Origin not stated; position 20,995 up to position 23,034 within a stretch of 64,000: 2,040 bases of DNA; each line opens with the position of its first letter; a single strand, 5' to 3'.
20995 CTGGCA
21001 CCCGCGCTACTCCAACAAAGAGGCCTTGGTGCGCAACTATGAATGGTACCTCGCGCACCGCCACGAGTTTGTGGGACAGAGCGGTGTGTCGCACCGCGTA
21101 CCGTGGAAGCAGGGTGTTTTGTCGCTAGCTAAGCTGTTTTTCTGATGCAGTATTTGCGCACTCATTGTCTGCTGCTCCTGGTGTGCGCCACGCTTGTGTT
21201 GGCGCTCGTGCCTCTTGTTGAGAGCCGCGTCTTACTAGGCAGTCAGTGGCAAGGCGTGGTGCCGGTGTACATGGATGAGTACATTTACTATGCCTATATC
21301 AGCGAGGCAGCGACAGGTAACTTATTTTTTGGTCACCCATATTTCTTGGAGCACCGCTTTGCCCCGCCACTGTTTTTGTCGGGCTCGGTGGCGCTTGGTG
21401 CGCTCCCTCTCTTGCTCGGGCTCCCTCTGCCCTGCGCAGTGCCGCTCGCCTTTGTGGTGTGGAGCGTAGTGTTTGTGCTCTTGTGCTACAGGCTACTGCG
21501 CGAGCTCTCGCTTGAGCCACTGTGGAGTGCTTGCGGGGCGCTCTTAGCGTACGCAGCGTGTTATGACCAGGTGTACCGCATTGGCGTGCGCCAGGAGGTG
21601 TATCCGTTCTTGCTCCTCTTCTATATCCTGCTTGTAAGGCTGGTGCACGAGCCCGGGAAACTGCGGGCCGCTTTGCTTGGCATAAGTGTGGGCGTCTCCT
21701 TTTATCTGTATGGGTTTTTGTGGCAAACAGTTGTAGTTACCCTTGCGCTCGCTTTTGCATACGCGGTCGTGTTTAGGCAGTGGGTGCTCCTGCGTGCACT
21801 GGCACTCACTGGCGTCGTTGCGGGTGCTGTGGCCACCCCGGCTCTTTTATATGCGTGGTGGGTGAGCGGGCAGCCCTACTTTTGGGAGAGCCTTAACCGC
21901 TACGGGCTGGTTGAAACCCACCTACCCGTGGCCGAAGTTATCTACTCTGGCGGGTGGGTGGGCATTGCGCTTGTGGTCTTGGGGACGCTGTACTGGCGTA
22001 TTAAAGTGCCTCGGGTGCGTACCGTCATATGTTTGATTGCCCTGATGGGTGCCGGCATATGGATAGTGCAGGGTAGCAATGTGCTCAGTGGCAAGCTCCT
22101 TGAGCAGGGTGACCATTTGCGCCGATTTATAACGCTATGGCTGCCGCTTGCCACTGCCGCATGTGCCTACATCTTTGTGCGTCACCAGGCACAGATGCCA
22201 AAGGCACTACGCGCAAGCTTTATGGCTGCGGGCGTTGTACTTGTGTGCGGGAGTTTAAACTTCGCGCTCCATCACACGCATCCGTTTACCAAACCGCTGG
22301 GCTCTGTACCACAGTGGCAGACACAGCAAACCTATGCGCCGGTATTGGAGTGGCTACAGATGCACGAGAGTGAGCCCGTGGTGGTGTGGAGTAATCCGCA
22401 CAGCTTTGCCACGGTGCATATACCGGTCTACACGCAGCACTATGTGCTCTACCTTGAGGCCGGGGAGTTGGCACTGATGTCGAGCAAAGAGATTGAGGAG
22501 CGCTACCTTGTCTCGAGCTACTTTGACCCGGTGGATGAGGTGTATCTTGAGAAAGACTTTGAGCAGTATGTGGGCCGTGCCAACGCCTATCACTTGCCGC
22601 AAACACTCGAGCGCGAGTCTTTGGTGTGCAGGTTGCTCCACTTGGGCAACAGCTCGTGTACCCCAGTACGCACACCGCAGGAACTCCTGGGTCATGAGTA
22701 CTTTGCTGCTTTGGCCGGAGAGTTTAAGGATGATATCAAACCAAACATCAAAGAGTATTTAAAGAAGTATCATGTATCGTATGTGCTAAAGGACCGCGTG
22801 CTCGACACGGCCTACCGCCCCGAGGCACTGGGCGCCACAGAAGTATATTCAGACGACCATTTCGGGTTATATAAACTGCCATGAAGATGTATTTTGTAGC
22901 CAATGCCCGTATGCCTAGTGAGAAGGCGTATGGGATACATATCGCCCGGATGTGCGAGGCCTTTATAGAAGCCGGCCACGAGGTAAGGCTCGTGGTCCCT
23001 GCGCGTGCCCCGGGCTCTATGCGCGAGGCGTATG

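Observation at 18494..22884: Mycobacterial-type polyprenyl-phospho-pentose donor module (HAD-UbiA fusion, small flippase-like protein, SDR, GT-C-like protein) inside the glycan operon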

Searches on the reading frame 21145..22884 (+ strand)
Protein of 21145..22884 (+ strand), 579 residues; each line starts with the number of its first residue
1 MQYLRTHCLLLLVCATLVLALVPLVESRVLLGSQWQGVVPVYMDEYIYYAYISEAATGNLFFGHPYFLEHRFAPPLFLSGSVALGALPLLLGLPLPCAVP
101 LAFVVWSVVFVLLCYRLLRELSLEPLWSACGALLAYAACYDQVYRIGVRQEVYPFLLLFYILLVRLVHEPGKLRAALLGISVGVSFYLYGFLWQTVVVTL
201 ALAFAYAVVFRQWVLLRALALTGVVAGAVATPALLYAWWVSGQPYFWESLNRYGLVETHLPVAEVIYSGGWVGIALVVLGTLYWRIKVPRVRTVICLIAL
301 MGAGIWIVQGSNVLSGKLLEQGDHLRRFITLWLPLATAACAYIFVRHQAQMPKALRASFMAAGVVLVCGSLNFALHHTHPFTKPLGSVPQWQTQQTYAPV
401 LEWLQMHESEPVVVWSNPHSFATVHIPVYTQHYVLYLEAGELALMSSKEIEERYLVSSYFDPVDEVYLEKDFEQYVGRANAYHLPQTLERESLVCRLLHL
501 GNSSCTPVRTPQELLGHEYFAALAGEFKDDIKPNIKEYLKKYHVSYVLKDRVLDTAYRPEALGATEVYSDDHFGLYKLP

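Call 4: search_protein_families(library=pfam, proteins=[window:21145-22884:+], max_evalue=0.01)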
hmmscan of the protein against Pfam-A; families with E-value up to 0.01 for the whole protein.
window:21145-22884:+ (579 aa): 0 families

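Call 5: search_protein_families(library=ncbifam, proteins=[window:21145-22884:+], max_evalue=0.01)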
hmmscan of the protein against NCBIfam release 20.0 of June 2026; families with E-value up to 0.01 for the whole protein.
window:21145-22884:+ (579 aa): 0 families

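Call 8: find_homologous_proteins(query=window:21145-22884:+)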
Query window:21145-22884:+ (579 aa): 73 proteins with E <= 0.001 among 8000 candidates.
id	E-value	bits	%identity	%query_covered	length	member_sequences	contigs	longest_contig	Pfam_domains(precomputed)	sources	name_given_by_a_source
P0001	0.0e+0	1201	92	100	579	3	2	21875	-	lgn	-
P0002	0.0e+0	1062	82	100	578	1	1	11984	-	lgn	-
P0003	5.1e-262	889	67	100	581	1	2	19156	-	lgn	-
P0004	3.6e-197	675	54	99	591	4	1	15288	-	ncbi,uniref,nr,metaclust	ncbi:hypothetical protein A3B35_02145 [Candidatus Kaiserbacteria bacterium RIFCSPLOWO2_01_FULL_54_24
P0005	3.6e-194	665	54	100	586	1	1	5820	-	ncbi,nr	ncbi:hypothetical protein EXS62_03255 [Candidatus Kaiserbacteria bacterium]|nr:hypothetical protein 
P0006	1.0e-192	660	51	100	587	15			-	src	-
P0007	8.9e-184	631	51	96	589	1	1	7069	-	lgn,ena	-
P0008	1.0e-181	624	51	97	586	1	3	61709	-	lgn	-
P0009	1.7e-181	623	51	100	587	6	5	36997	-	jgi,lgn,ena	-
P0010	9.7e-180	617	52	99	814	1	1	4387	PF13641.13,PF00535.33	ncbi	-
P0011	8.9e-179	614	50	100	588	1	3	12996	-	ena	-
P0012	1.4e-178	614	52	97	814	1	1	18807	PF00535.33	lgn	-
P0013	2.7e-176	606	51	96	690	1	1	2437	-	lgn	-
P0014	3.3e-176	606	50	99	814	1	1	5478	PF13641.13,PF00535.33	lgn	-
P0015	7.8e-175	601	49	96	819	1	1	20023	PF13641.13,PF00535.33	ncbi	-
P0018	2.5e-171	590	48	100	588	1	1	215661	-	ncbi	-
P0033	5.3e-147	509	42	99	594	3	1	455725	-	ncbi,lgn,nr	ncbi:MAG: hypothetical protein UY93_C0002G0024 [Parcubacteria group bacterium GW2011_GWA1_56_13]|nr:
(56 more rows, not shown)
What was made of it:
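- Some homologues are GT2 fusions of about 814 aa (call 8).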

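Call 9: search_solved_structures(query=window:21145-22884:+, max_evalue=10)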
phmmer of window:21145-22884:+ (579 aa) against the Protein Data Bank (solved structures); distinct sequences matched with E-value up to 10: 1.
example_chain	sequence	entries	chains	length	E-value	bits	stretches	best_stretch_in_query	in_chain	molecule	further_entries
7yca_1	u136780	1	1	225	0.18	13.9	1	211-270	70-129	Lhca1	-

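Call 13: find_encoding_contigs(protein=P0018, flank=10000, max_places=2)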
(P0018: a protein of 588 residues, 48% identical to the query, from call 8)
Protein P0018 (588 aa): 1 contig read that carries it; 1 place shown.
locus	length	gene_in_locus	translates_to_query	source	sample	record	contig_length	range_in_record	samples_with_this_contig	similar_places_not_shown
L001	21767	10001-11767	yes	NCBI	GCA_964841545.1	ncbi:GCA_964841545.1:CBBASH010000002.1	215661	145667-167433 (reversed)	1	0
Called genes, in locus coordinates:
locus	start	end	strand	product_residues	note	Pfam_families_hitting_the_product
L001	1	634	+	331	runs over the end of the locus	PF13439:Glyco_transf_4 (faint), PF13579:Glyco_trans_4_4 (weak), PF13692:Glyco_trans_1_4, PF13524:Glyco_trans_1_2 (weak), PF00534:Glycos_transf_1, PF20706:GT4-conflict (weak)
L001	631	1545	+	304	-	PF13579:Glyco_trans_4_4, PF13439:Glyco_transf_4 (weak), PF20706:GT4-conflict, PF00534:Glycos_transf_1, PF13692:Glyco_trans_1_4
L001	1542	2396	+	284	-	PF03721:UDPG_MGDP_dh_N, PF00984:UDPG_MGDP_dh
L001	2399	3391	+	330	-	PF20706:GT4-conflict, PF00534:Glycos_transf_1, PF13692:Glyco_trans_1_4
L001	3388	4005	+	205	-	PF08241:Methyltransf_11, PF13649:Methyltransf_25 (faint)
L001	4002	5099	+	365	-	PF13439:Glyco_transf_4 (weak), PF20706:GT4-conflict, PF00534:Glycos_transf_1, PF13692:Glyco_trans_1_4, PF13524:Glyco_trans_1_2 (weak)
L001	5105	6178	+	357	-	PF03016:Exostosin_GT47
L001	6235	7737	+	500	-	PF02310:B12-binding, PF04055:Radical_SAM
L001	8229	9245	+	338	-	PF01073:3Beta_HSD, PF01370:Epimerase, PF02719:Polysacc_synt_2 (faint), PF04321:RmlD_sub_bind, PF07993:NAD_binding_4 (faint), PF13460:NAD_binding_10, PF16363:GDP_Man_Dehyd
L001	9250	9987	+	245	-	PF00535:Glycos_transf_2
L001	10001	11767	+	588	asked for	-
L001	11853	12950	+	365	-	PF00534:Glycos_transf_1, PF13692:Glyco_trans_1_4, PF13524:Glyco_trans_1_2 (faint)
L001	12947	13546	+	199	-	PF13489:Methyltransf_23, PF08241:Methyltransf_11, PF08242:Methyltransf_12 (faint), PF13649:Methyltransf_25 (weak), PF13847:Methyltransf_31 (weak)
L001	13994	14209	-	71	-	-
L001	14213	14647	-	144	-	-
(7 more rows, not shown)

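Call 14: find_encoding_contigs(protein=P0033, flank=10000, max_places=2)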
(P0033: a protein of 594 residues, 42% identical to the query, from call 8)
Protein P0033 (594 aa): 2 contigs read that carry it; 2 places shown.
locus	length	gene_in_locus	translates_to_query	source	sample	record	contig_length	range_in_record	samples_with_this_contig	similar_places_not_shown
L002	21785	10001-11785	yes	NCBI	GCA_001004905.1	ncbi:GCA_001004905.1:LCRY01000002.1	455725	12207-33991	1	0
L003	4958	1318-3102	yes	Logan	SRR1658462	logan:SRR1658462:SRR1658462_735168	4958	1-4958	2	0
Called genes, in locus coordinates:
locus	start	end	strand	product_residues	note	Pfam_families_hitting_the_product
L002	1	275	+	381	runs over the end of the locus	PF13439:Glyco_transf_4, PF00534:Glycos_transf_1, PF13692:Glyco_trans_1_4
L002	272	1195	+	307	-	PF00534:Glycos_transf_1, PF13692:Glyco_trans_1_4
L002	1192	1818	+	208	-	PF13489:Methyltransf_23, PF08241:Methyltransf_11, PF08242:Methyltransf_12 (faint), PF13649:Methyltransf_25 (weak)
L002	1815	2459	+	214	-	PF13489:Methyltransf_23, PF08241:Methyltransf_11, PF08242:Methyltransf_12 (faint)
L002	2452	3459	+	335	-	PF03016:Exostosin_GT47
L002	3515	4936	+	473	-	PF13231:PMT_2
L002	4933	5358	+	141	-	PF04138:GtrA_DPMS_TM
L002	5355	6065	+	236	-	PF00535:Glycos_transf_2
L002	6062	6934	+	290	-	PF13489:Methyltransf_23, PF13847:Methyltransf_31, PF08241:Methyltransf_11, PF08242:Methyltransf_12, PF13649:Methyltransf_25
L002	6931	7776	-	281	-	PF05050:Methyltransf_21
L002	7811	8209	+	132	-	PF04138:GtrA_DPMS_TM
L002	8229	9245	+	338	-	PF01073:3Beta_HSD, PF01370:Epimerase, PF02719:Polysacc_synt_2 (weak), PF04321:RmlD_sub_bind, PF07993:NAD_binding_4 (faint), PF13460:NAD_binding_10, PF16363:GDP_Man_Dehyd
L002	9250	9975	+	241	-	PF00535:Glycos_transf_2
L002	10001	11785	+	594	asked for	-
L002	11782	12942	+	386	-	PF00534:Glycos_transf_1, PF13692:Glyco_trans_1_4, PF13524:Glyco_trans_1_2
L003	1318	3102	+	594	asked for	-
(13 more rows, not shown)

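Call 25: predict_structure(alignment_id=A1)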
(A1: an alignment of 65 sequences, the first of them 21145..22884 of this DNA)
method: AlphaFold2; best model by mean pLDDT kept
length: 579 residues; sequences in the alignment: 65
mean_pLDDT: 93.6   pTM: 0.91
mean pLDDT of the five models: 93.6, 92.6, 91.3, 90.1, 89.7
residues with pLDDT >= 90: 492; 70-90: 77; 50-70: 10; < 50: 0
segments of 3 or more residues with pLDDT < 50: none
pLDDT, mean of each block of 10 residues (from residue 1): 78 97 93 93 90 90 87 89 94 94 96 98 96 97 90 96 98 98 91 94 98 98 98 95 94 91 88 96 95 97 94 87 83 97 95 94 95 91 90 95 96 94 94 95 94 97 96 95 92 88 81 96 98 98 97 93 97 96
secondary structure, 60 per line:
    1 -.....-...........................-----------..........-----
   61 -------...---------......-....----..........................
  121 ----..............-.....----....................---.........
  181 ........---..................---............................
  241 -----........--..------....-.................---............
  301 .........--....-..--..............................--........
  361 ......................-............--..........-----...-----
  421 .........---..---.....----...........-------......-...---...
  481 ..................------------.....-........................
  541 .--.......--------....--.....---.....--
elements in order: H2-6 H8-34 H46-55 H80-85 H87-90 H95-120 H125-138 H140-144 H149-168 H172-188 H192-209 H213-240 H246-253 H264-267 H269-285 H289-309 H312-315 H321-350 H353-382 H384-395 H398-407 E413-415 H421-429 H438-442 H447-457 H465-470 H478-498 H511-515 H517-541 E544-550 H559-562 E565-569 E573-577
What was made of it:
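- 21145..22884 (+): GT-C-fold membrane glycosyltransferase of an unclassified family (about 11 TM helices plus a C-terminal extracytoplasmic domain), predicted to transfer the pentose to a surface glycan. AF2 model: pLDDT 93.6, pTM 0.91 (call 25).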

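Call 32: fold_search(model_id=the predicted structure, library=pdb)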
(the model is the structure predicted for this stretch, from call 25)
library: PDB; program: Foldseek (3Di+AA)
matches with E <= 10: 248; with E <= 0.001: 18
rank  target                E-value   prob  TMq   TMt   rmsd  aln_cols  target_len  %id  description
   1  8agb_A                8.6e-06  1.00  0.50  0.46  14.3       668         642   11  Structure of yeast oligosaccharylransferase complex with lipid-linked oligosaccharide bound (released 2022-12-07)
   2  8age_A                1.6e-05  1.00  0.47  0.44  13.4       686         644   11  Structure of yeast oligosaccharylransferase complex with acceptor peptide bound (released 2022-12-07)
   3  6gxc_A                2.0e-05  1.00  0.49  0.42  11.8       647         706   12  Bacterial oligosaccharyltransferase PglB in complex with an inhibitory peptide and a reactive lipid-linked oligosaccha (released 2018-11-14)
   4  7oci_F                2.1e-05  1.00  0.51  0.47  14.3       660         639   11  Cryo-EM structure of yeast Ost6p containing oligosaccharyltransferase complex (released 2022-02-16)
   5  5ogl_A                3.0e-05  1.00  0.49  0.42  11.8       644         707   11  Structure of bacterial oligosaccharyltransferase PglB in complex with an acceptor peptide and an lipid-linked oligosac (released 2017-10-25)
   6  6c26_A                3.9e-05  1.00  0.46  0.42  14.7       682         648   12  The Cryo-EM structure of a eukaryotic oligosaccharyl transferase complex (released 2018-01-31)
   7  8if8_C                4.4e-05  1.00  0.46  0.45   7.5       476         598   14  Arabinosyltransferase AftA (released 2023-05-31)
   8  6ezn_F                5.9e-05  1.00  0.48  0.44  14.1       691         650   11  Cryo-EM structure of the yeast oligosaccharyltransferase (OST) complex (released 2018-01-17)
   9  8pn9_A                9.3e-05  1.00  0.46  0.41   9.3       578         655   10  Structure of human oligosaccharyltransferase OST-A complex bound to NGI-1 (released 2024-05-08)
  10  8if8_B                1.3e-04  1.00  0.49  0.47   7.1       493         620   13  Arabinosyltransferase AftA (released 2023-05-31)
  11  6s7o_A                1.4e-04  1.00  0.45  0.41  15.0       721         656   12  Cryo-EM structure of human oligosaccharyltransferase complex OST-A (released 2019-12-18)
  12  3wak                  1.9e-04  1.00  0.43  0.31  11.1       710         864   12  Crystal structure of the Archaeoglobus fulgidus oligosaccharyltransferase (O29867_ARCFU) in the apo form (released 2013-10-30)
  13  3rce_A                2.2e-04  1.00  0.49  0.43  13.0       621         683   12  Bacterial oligosaccharyltransferase PglB (released 2011-06-15)
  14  6s7t_A                2.2e-04  1.00  0.44  0.37   9.1       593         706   12  Cryo-EM structure of human oligosaccharyltransferase complex OST-B (released 2019-12-18)
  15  8agc_A                2.6e-04  1.00  0.52  0.45  12.2       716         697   10  Structure of yeast oligosaccharylransferase complex with lipid-linked oligosaccharide and non-acceptor peptide bound (released 2022-12-07)
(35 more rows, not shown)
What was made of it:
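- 21145..22884 (+): Foldseek PDB hits 1-31 are all GT-C: STT3/PglB 8.6e-6, AftA 4.4e-5, then ArnT, Emb, AftD and AftB (call 32).
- Closest known: Mycobacterial decaprenyl-P-arabinose pathway. Same: The logic is the same: lipid-linked pentose made in the cytoplasm, then flipped, then used by a GT-C. AftA, Emb, AftD and AftB are among the structural matches (call 32).
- The fold is shown by a confident model (calls 25, 32). AftA is among the best structural matches of the GT-C (call 32).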

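Call 58: search_solved_structures(query=A1, max_evalue=10)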
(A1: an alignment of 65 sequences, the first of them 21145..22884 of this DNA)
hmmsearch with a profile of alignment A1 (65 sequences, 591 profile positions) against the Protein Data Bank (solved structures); distinct sequences matched with E-value up to 10: 1.
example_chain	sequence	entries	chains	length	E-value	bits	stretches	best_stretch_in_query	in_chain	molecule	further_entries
3oou_A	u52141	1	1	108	1.2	11.1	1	525-585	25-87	Lin2118 protein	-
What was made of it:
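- Tried and rejected: Sequence and profile searches of the GT-C against PDB, Pfam and NCBIfam found nothing (calls 4, 5, 9, 58).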

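Call 61: search_protein_representatives(alignment_id=A1)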
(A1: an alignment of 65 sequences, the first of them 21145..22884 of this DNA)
Query: 65 sequences, 591 profile positions. Proteins with E-value up to 0.001 (for the whole library): 1171; up to 1e-10: 693; up to 1e-30: 286. The best 150 are listed.
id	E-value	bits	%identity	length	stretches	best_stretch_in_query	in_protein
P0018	2.6e-268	908.2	-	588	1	6-590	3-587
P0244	1.0e-267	906.2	-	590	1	11-591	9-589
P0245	1.1e-234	797.2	-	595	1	8-591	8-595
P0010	4.7e-230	781.9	-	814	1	6-591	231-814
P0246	6.9e-225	764.8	-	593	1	9-590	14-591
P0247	6.9e-221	751.6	-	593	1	12-590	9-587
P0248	5.6e-216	735.4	-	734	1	11-590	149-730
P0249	3.3e-208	709.7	-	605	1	7-590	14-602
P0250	1.9e-206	703.9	-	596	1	3-591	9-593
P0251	9.1e-175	599.3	-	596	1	6-589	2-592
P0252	1.5e-157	542.4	-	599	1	3-590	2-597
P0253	2.3e-155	535.2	-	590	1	11-590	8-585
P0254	1.9e-154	532.2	-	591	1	11-590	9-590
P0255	1.4e-147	509.5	-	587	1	9-590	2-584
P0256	1.8e-144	499.3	-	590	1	13-589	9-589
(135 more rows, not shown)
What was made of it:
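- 21145..22884 (+): The family has 1171 representatives at E<=1e-3 (call 61).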

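Call 64: find_related_loci(query=A1, collection=metagenome_contigs, flank=8000)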
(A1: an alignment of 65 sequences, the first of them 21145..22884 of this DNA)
Query A1 (579 aa) in metagenome_contigs; peptide patterns used: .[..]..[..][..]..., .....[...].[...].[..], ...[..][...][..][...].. (x = any residue, [..] = any of these).
600 stretches matched a pattern (row limit reached: there are more); 112 encode a relative of the query (tblastn E <= 1e-3); the best 80 are kept; 80 distinct loci.
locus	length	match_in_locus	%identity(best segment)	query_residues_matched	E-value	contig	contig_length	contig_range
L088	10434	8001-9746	54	5-579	0e+0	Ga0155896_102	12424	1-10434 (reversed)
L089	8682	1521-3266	54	5-579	0e+0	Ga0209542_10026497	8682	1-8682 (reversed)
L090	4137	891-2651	52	1-579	0e+0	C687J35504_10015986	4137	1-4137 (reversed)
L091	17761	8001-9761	51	1-579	0e+0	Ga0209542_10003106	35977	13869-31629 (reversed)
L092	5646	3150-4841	50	20-578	3e-175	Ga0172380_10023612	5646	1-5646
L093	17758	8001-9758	44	2-579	9e-158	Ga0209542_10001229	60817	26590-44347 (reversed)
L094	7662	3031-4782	43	1-579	9e-156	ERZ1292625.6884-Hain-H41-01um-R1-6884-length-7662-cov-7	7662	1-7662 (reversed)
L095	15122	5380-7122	46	5-578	5e-155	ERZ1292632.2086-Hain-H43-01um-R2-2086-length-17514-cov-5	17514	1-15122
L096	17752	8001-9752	42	3-578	4e-155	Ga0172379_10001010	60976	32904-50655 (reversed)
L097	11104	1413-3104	44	22-578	9e-154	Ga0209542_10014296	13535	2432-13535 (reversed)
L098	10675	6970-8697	43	8-579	5e-152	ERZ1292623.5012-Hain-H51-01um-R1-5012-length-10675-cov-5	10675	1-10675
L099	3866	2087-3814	42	11-579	9e-157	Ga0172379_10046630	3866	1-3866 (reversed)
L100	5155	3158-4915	42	2-579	8e-153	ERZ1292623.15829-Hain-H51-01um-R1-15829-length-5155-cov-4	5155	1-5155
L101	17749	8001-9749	43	5-578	5e-149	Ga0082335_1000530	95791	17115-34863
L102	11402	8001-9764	41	1-579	1e-148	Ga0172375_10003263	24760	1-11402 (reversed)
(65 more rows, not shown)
